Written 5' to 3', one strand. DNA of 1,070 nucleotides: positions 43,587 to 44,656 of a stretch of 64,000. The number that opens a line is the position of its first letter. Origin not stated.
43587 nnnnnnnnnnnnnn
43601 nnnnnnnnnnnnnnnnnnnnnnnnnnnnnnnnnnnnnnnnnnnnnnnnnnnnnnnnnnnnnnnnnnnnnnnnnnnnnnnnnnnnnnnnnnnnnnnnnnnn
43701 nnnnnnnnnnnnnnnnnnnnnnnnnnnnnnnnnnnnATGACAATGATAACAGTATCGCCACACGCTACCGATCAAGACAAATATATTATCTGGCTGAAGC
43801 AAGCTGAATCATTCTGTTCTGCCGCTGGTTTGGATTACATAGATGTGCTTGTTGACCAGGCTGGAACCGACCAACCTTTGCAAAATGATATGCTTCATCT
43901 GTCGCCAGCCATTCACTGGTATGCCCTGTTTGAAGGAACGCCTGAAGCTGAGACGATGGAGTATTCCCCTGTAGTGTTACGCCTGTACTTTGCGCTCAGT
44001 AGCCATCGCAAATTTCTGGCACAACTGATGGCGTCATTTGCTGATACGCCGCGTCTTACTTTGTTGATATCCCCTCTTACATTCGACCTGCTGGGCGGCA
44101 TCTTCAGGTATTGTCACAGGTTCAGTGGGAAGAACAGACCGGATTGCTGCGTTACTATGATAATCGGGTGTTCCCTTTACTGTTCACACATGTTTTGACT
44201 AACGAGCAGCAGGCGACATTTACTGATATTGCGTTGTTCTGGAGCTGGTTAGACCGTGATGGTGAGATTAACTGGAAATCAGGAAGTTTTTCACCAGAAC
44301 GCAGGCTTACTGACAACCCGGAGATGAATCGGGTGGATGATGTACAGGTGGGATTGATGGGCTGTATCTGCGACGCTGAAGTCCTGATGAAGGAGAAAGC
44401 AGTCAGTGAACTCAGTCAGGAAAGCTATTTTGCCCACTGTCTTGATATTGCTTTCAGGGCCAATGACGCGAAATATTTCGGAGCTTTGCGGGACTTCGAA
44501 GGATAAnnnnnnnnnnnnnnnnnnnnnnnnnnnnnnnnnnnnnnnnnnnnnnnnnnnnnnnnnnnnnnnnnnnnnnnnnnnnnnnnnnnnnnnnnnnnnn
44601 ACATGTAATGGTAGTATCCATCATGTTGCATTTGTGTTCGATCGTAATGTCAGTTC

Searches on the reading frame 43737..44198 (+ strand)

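Call 16: search_protein_families(library=ncbifam, proteins=[window:43737-44198:+], max_evalue=0.001)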
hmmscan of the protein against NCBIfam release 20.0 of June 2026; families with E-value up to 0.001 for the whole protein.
window:43737-44198:+ (153 aa): 1 family
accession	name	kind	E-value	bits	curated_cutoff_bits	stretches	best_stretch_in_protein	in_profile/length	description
NF053803.1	Tla1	equivalog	2.3e-25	89.6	200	1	19-128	1-110/245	toxin Tle1 chaperone Tla1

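Call 17: search_protein_families(library=pfam, proteins=[window:43737-44198:+], max_evalue=0.001)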
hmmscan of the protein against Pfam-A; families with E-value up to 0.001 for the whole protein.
window:43737-44198:+ (153 aa): 1 family
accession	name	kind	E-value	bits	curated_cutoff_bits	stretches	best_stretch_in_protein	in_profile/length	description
PF13503.11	DUF4123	-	6.9e-05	23.5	25.8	1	38-129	4-87/119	Domain of unknown function (DUF4123)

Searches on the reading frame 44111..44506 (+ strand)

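Call 16: search_protein_families(library=ncbifam, proteins=[window:44111-44506:+], max_evalue=0.001)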
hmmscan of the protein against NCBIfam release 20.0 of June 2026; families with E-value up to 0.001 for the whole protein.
window:44111-44506:+ (131 aa): 1 family
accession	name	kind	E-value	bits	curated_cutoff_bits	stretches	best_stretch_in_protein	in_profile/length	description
NF053803.1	Tla1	equivalog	9.6e-34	117.1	200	1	2-123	109-232/245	toxin Tle1 chaperone Tla1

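Call 17: search_protein_families(library=pfam, proteins=[window:44111-44506:+], max_evalue=0.001)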
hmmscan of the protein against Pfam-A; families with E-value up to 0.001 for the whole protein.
window:44111-44506:+ (131 aa): 0 families
